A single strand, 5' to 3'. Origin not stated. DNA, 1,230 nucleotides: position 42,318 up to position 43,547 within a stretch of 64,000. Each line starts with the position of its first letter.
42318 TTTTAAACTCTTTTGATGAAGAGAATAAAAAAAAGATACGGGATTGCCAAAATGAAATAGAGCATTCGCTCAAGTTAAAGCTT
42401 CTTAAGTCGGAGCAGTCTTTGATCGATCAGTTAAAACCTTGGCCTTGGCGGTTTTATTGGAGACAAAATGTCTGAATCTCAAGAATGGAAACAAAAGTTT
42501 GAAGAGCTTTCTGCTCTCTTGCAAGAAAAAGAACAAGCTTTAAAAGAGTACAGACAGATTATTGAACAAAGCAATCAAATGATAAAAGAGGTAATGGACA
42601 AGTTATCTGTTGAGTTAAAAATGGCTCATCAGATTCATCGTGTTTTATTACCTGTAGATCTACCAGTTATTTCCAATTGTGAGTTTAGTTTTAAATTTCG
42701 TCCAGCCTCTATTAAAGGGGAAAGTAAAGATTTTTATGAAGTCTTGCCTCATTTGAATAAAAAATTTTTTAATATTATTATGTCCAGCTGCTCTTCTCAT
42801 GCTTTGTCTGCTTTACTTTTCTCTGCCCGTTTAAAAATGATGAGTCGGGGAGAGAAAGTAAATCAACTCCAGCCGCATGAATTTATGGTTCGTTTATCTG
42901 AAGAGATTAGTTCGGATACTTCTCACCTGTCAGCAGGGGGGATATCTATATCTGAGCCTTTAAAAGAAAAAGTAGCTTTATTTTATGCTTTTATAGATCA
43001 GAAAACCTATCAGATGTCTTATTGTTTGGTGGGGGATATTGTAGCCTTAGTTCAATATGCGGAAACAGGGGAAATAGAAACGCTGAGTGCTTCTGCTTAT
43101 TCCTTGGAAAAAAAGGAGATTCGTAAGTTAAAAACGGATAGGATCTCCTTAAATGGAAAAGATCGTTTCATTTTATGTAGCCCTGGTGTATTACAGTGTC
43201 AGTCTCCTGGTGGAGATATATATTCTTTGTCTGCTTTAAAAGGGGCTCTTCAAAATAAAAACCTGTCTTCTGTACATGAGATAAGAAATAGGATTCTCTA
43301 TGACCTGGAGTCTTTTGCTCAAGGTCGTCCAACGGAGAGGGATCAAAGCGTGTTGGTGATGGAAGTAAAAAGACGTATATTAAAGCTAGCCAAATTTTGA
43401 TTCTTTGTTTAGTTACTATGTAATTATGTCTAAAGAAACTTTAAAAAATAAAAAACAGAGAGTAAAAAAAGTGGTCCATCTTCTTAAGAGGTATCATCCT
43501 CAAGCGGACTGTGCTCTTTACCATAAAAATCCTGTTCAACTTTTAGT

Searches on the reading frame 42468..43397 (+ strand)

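Call 36: search_protein_families(library=pfam, proteins=[window:42468-43397:+], max_evalue=0.1)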
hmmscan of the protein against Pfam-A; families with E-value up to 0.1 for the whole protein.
window:42468-43397:+ (310 aa): 2 families
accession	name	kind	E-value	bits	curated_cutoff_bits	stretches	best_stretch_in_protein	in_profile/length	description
PF07228.17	SpoIIE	-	6.1e-13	49.6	25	1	104-300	8-191/192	Stage II sporulation protein E (SpoIIE)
PF03627.19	PapG_N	-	0.064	13.4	25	0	31-96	130-190/226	PapG carbohydrate binding domain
